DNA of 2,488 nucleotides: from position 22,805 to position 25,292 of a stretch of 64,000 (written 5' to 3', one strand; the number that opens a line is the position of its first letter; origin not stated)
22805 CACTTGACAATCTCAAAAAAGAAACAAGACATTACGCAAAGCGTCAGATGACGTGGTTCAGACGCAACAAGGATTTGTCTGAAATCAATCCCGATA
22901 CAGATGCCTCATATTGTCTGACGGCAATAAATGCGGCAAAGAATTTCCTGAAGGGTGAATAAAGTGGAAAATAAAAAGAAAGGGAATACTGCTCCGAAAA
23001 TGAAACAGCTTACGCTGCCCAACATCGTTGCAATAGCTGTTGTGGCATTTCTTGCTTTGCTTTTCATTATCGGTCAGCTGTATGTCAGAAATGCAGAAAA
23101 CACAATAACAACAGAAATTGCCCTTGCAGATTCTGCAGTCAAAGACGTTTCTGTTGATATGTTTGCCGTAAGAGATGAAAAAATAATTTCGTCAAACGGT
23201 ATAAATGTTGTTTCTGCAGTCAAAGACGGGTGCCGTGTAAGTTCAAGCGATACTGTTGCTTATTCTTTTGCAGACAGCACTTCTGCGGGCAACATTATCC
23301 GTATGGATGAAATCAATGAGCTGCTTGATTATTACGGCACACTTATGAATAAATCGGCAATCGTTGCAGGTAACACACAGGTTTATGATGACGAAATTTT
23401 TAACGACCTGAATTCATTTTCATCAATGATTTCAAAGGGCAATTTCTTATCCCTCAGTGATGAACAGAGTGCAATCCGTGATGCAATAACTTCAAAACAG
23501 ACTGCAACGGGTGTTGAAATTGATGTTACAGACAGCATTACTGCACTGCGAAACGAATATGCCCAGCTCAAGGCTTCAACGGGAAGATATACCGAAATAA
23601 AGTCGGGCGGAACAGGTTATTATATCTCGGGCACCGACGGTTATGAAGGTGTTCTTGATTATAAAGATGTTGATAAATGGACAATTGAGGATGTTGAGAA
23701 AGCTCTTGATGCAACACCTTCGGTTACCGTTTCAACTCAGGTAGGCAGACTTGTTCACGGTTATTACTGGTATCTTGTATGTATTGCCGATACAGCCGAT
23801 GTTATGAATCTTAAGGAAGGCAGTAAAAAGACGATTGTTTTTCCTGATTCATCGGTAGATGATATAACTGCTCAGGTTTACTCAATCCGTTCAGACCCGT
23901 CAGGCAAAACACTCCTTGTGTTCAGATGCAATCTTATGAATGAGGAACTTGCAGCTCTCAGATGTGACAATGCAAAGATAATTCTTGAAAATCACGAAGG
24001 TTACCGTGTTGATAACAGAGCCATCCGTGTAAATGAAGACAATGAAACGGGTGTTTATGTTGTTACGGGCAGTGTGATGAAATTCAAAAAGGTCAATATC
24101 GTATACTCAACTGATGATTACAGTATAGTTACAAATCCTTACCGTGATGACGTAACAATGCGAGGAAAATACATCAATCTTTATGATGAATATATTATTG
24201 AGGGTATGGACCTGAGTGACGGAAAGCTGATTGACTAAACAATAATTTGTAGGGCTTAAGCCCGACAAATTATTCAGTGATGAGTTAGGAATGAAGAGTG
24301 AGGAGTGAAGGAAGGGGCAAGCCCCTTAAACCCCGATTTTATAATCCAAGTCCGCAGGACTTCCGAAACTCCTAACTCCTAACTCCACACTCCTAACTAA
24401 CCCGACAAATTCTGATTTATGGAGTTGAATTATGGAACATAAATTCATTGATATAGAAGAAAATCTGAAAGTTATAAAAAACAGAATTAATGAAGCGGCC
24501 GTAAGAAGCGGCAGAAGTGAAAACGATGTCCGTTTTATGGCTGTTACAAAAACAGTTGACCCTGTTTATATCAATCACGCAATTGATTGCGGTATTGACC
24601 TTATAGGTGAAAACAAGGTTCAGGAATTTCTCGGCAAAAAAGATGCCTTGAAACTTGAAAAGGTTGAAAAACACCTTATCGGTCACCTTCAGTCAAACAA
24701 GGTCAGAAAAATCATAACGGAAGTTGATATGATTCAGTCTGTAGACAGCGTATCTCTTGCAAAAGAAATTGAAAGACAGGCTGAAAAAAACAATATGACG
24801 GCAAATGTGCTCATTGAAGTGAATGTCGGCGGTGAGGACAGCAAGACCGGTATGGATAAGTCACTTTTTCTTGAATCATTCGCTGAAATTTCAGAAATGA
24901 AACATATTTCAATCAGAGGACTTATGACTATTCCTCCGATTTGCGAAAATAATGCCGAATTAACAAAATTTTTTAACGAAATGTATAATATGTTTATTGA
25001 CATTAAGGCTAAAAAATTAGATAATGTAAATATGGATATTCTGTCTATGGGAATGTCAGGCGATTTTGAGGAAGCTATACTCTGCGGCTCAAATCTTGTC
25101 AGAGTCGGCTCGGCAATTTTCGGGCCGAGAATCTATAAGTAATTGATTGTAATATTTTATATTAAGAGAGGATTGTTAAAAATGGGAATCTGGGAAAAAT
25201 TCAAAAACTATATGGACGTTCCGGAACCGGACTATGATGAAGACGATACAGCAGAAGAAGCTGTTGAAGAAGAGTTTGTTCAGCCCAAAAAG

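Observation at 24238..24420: ~182-bp highly structured, inverted-repeat-bounded intergenic element present twice in the window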

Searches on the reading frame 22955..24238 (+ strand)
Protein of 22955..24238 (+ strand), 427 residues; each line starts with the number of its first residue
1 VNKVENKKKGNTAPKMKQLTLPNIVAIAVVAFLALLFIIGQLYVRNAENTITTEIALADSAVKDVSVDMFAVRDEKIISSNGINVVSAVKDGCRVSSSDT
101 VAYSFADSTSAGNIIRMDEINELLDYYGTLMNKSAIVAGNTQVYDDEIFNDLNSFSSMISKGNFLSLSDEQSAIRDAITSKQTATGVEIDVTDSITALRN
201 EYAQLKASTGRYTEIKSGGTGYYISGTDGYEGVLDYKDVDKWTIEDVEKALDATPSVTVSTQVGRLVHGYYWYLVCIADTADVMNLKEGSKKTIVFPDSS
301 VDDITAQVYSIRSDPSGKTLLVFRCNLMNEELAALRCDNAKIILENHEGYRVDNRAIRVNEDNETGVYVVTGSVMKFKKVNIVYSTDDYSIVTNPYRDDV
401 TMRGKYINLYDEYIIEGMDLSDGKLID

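Call 34: find_encoding_contigs(protein=window:22955-24238:+, flank=10000, max_places=10)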
Protein window:22955-24238:+ (427 aa): no gene with exactly this product is on record in the collection.

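Call 105: search_protein_families(library=pfam, proteins=[window:22955-24238:+])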
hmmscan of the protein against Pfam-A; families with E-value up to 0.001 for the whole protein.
window:22955-24238:+ (427 aa): 1 family
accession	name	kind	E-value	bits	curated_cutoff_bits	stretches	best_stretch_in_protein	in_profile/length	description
PF12700.13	HlyD_2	-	1.8e-37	129.5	25.1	1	30-425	19-415/416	HlyD family secretion protein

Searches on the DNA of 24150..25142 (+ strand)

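Call 5: search_rna_families(source=window, start=24150, end=24500, threshold=evalue, max_evalue=10, show_alignments=3)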
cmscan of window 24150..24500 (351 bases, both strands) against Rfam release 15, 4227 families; matches with E-value up to 10: 12.
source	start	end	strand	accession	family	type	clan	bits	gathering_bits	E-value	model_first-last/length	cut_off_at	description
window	24264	24414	-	RF04164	MIR1507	Gene; miRNA;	-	18.8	73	0.11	1-107/107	no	MIR1507 microRNA precursor family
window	24239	24276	+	RF02536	AEV_CRE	Cis-reg;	-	17.9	100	0.48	1-135/135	no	Avian encephalitis virus (AEV) cis-acting replication element (CRE)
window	24293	24394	-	RF03196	mir-6790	Gene; miRNA;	-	17.1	78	0.92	1-63/63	no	mir-6790 microRNA precursor family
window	24337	24368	-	RF02810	Lst_thermometer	Cis-reg; thermoregulator;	-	15.5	126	2.9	1-115/115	no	Lst 5' UTR thermometer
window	24414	24438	+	RF01379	CRISPR-DR66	Gene; CRISPR;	CL00014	15.5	45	5.5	1-37/37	no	CRISPR RNA direct repeat element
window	24212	24330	+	RF01281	snoR35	Gene; snRNA; snoRNA; CD-box;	CL00053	14.6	40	1.1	1-81/81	no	Small nucleolar RNA snoR35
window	24260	24359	-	RF01956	NEAT1_2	Gene; lncRNA;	-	13.9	60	1.2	1-116/116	no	Nuclear enriched abundant transcript 1 conserved region 2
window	24290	24327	-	RF01116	Yfr1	Gene; sRNA;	-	13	38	4.7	1-59/59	no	Cyanobacterial functional RNA 1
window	24221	24268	+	RF00295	snoTBR7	Gene; snRNA; snoRNA; CD-box;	-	12.1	45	6.5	1-75/75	no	Small nucleolar RNA TBR7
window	24179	24232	+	RF01123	sR35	Gene; snRNA; snoRNA; CD-box;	-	9.9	60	6.4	1-57/57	no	Small nucleolar RNA sR35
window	24312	24331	+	RF03092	Ocean-VII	Gene; sRNA;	-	9.8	53.5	4.2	19-41/41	no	Ocean-VII RNA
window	24273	24324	+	RF01145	sR14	Gene; snRNA; snoRNA; CD-box;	-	9.5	38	4.7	1-54/54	no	Small nucleolar RNA sR14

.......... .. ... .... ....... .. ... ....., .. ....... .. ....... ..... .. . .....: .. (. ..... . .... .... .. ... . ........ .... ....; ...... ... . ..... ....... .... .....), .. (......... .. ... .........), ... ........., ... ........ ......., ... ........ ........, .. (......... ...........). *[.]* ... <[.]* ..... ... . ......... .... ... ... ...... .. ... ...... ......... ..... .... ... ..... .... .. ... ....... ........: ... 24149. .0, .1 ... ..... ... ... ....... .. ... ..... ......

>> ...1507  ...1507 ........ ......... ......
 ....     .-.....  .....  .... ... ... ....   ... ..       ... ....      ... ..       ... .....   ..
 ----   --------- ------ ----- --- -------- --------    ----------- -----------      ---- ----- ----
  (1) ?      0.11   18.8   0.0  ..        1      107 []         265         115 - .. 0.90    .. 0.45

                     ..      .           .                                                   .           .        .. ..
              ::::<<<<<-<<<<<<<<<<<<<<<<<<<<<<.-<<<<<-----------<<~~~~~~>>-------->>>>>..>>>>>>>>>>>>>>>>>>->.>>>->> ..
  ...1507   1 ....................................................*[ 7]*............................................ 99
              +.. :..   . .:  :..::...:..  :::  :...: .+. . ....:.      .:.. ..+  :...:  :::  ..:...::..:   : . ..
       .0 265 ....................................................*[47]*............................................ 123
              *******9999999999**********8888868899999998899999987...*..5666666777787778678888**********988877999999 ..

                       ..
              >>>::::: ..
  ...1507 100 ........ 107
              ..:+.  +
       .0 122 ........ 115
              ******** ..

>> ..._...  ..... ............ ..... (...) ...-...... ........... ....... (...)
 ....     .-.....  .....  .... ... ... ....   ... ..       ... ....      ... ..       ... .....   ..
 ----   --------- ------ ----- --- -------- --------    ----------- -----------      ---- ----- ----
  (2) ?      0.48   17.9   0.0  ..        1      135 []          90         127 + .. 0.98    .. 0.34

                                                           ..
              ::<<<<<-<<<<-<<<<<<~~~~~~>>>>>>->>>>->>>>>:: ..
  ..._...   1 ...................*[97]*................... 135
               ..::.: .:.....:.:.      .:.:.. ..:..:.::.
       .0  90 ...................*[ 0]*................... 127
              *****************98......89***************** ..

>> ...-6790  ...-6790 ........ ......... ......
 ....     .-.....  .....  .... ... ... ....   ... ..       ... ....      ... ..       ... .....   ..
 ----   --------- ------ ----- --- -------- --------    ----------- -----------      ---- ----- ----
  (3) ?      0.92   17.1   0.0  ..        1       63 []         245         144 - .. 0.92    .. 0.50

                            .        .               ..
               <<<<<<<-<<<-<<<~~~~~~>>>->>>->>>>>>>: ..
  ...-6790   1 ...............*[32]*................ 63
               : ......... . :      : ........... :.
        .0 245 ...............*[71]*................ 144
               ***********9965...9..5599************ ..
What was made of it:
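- The window copies do not match Gut-1 even at E<=10 (call 5).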

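Call 75: search_dna_similar(query=window:24236-24431:+, collection=plasmids, mode=distant, max_rows=12, max_evalue=0.01)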
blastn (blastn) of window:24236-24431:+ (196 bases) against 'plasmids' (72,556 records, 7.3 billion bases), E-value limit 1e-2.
Records with a match: 2; places in all: 9; records where one place covers at least 80% of the query: 0.
Best place of each record, by identity: 90-95% 1; 80-90% 1.
By first word of the organism name: Kovacikia 1; Sulfurovum 1.
By predicted mobility (MOB-suite, as given by PLSDB): non-mobilizable 2.
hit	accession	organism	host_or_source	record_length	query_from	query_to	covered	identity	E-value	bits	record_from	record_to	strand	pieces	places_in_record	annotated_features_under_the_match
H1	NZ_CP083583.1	Kovacikia minuta CCNUW1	cell culture,fresh water lake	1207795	126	163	19%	89.5%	3e-4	52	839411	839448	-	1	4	record has no annotation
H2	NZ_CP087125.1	Sulfurovum mangrovi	Mangrove sediment,mangrove sediment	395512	132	163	16%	93.8%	1e-3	50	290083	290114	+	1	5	none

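Call 76: get_annotated_region(hit=H1, flank=400)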
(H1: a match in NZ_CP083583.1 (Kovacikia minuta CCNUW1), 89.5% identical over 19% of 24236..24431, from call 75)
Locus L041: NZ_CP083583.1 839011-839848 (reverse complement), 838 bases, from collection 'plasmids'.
description: Kovacikia minuta CCNUW1 strain CCNU0001 plasmid pA, complete sequence
organism: Kovacikia minuta CCNUW1 (NCBI taxid 2653194)
taxonomy: Bacteria; Cyanobacteriota; Cyanophyceae; Leptolyngbyales; Leptolyngbyaceae; Kovacikia; Kovacikia minuta; Kovacikia minuta CCNUW1
host: -; source: cell culture,fresh water lake; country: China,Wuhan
typing (MOB-suite, as given by PLSDB): non-mobilizable
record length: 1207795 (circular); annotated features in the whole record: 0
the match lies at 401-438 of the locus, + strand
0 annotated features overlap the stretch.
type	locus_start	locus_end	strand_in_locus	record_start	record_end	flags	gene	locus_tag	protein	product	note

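Call 77: get_annotated_region(hit=H2, flank=400)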
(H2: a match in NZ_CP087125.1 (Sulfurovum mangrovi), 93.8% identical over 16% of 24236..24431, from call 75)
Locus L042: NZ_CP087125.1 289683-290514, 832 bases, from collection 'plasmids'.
description: Sulfurovum mangrovi strain ST1-3 plasmid unnamed
organism: Sulfurovum mangrovi (NCBI taxid 2893889)
taxonomy: Bacteria; Campylobacterota; Epsilonproteobacteria; Campylobacterales; Sulfurovaceae; Sulfurovum; Sulfurovum mangrovi
host: -; source: Mangrove sediment,mangrove sediment; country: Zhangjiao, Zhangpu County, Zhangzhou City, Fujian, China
typing (MOB-suite, as given by PLSDB): non-mobilizable
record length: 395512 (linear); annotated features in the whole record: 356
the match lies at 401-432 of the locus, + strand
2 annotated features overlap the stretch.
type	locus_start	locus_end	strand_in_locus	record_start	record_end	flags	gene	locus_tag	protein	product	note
CDS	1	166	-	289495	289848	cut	rpsF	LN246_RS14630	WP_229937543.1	30S ribosomal protein S6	GO:0006412 - translation [Evidence IEA]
CDS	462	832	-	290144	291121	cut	-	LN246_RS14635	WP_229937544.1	DNA polymerase III subunit delta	GO:0006260 - DNA replication [Evidence IEA]; GO:0006261 - DNA-templated DNA replication [Evidence IEA]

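Call 92: search_rna_families(sources=[L022, L032, L033, L043, L044, L079, L054, L082, L005], threshold=gathering)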
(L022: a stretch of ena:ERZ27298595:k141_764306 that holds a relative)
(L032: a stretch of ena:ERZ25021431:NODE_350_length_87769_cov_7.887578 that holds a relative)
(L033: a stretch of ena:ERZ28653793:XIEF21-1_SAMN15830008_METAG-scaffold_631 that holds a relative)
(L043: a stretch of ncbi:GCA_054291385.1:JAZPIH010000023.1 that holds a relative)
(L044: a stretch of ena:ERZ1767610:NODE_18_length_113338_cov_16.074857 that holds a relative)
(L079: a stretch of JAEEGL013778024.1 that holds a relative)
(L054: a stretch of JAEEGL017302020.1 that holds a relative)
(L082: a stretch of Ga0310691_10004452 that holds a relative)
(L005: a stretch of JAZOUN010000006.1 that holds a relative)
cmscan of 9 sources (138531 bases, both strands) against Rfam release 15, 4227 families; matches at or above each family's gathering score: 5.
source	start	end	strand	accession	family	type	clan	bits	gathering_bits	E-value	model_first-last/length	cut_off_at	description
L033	9876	9956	-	RF01706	Gut-1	Gene; sRNA;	-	62.8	50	8.9e-10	1-77/77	no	Gut-1 RNA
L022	2850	2931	+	RF01706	Gut-1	Gene; sRNA;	-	57.6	50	1.9e-08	1-77/77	no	Gut-1 RNA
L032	2613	2694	+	RF01706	Gut-1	Gene; sRNA;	-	57.4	50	2e-08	1-77/77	no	Gut-1 RNA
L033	2637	2718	+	RF01706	Gut-1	Gene; sRNA;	-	56.2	50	4.2e-08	1-77/77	no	Gut-1 RNA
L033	9662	9745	+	RF01706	Gut-1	Gene; sRNA;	-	54.5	50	1.1e-07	1-77/77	no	Gut-1 RNA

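Call 94: search_rna_families(source=L033, start=9600, end=10010, threshold=evalue, max_evalue=0.01, show_alignments=2)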
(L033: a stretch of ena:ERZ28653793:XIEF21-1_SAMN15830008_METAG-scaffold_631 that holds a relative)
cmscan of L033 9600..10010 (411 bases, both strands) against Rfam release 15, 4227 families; matches with E-value up to 0.01: 2.
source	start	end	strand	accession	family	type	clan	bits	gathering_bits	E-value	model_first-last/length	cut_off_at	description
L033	9876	9956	-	RF01706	Gut-1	Gene; sRNA;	-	62.8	50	2.6e-12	1-77/77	no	Gut-1 RNA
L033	9662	9745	+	RF01706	Gut-1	Gene; sRNA;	-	54.5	50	3.4e-10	1-77/77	no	Gut-1 RNA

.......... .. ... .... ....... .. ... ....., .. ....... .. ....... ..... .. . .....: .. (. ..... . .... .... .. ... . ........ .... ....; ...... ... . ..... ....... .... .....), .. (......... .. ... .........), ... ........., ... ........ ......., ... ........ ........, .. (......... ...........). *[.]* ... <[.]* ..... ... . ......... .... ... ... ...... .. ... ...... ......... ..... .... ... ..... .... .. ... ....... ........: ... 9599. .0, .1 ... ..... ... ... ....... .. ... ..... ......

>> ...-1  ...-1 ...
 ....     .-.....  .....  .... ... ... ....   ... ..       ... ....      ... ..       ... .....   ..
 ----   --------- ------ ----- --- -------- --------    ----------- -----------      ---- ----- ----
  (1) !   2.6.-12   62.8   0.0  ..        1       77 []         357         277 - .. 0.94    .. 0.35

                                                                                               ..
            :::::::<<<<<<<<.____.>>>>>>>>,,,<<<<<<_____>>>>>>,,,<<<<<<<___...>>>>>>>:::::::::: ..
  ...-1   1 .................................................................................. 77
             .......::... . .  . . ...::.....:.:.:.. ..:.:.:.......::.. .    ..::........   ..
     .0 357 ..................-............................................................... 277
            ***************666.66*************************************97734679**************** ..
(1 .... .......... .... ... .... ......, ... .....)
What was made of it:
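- In L033 the two Gut-1 matches are an inverted pair on opposite strands of one element (call 94).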

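Call 102: search_rna_families(sources=[L049, L051, L053, L061, L063, L066, L067, L072, L075, L081, L086, L087, L045, L047, L008], threshold=gathering)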
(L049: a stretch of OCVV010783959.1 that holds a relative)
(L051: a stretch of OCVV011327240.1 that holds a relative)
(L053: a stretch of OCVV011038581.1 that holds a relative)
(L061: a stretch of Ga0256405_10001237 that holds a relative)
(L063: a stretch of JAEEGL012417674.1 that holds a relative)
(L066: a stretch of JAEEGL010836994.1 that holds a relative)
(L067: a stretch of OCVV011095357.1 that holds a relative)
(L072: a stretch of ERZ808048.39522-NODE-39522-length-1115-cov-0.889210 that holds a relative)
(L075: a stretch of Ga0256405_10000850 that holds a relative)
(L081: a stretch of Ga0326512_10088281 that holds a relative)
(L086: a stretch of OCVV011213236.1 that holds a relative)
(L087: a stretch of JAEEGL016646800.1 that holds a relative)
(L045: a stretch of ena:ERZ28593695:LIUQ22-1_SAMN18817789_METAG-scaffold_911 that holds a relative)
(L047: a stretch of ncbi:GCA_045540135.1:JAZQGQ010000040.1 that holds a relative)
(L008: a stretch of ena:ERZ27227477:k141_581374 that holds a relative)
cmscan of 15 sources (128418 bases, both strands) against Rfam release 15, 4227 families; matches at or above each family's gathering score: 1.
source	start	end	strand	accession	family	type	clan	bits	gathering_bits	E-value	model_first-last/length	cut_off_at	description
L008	2282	2363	+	RF01706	Gut-1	Gene; sRNA;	-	57.6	50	1.7e-08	1-77/77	no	Gut-1 RNA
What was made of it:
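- On Gut-1 RNA (RF01706): Relatives L008, L022, L032 and L033 score 54-63 bits (calls 92, 94, 102).
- Closest known: Gut-1 RNA motif. Same: Others sit in the ylbF-mutS spacers of L008, L022, L032 and L033 (calls 92, 94, 102).
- Relatives' arms reach the Rfam gathering score for Gut-1 at 54-63 bits (calls 92, 94, 102).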
